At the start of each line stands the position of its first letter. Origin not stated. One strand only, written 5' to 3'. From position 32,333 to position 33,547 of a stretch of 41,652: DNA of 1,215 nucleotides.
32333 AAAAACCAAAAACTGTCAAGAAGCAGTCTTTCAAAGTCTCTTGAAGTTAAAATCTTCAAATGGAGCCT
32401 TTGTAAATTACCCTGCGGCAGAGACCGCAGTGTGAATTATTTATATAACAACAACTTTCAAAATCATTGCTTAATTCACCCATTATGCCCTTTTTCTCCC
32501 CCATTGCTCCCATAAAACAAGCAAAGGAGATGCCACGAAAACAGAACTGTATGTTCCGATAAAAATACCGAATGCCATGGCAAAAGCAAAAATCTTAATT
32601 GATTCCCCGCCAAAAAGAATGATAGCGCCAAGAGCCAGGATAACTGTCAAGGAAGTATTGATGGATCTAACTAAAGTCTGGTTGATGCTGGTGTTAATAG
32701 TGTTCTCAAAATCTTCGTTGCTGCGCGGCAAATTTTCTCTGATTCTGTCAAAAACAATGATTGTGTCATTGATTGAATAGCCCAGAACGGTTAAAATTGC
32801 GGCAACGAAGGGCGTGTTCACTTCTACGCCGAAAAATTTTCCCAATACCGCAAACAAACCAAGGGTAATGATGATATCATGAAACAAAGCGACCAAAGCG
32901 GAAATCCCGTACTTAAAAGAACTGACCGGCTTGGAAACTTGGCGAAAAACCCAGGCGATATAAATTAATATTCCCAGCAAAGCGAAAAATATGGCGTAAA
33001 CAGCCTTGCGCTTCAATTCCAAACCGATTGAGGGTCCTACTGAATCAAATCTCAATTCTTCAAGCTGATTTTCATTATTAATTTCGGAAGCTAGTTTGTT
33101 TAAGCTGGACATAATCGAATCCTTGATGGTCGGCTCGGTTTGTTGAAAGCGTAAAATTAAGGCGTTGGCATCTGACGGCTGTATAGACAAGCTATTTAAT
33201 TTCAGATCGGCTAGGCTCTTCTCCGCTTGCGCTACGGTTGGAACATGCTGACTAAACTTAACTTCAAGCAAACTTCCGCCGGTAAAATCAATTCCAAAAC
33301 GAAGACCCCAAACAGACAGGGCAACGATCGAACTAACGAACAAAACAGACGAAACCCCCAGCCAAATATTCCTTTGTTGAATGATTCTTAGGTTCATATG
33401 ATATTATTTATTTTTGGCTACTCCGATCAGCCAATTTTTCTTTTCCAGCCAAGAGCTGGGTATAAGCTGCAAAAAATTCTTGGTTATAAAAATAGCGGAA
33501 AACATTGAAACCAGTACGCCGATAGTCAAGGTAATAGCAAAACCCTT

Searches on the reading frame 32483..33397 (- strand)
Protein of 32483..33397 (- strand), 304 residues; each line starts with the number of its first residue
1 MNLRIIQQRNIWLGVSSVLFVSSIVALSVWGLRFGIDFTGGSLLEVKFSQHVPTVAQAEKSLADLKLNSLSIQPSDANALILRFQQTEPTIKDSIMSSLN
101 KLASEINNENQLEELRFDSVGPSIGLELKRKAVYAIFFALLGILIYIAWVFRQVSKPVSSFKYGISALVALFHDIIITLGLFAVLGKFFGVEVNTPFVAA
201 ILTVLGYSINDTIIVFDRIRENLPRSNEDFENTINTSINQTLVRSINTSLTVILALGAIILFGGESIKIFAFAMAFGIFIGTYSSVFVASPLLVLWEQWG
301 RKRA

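Call 10: search_protein_families(library=pfam, proteins=[window:32483-33397:-], max_evalue=0.1)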
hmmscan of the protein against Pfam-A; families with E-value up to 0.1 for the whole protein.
window:32483-33397:- (304 aa): 5 families
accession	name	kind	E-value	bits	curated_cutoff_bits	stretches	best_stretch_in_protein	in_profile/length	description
PF02355.23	SecD_SecF_C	-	3.7e-60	203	20.5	1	109-298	10-188/189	Protein export membrane protein SecD/SecF, C-terminal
PF07549.19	Sec_GG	-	6.5e-08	32.3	20.3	1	31-50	7-26/28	SecD/SecF GG Motif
PF03176.21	MMPL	-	0.00028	20.4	20.5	1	168-299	174-305/333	MMPL family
PF12349.14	Sterol-sensing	-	0.0065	16.8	22.3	1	161-294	6-134/153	Sterol-sensing domain of SREBP cleavage-activation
PF20556.3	DUF6768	-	0.031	14.4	27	0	134-181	48-95/123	Family of unknown function (DUF6768)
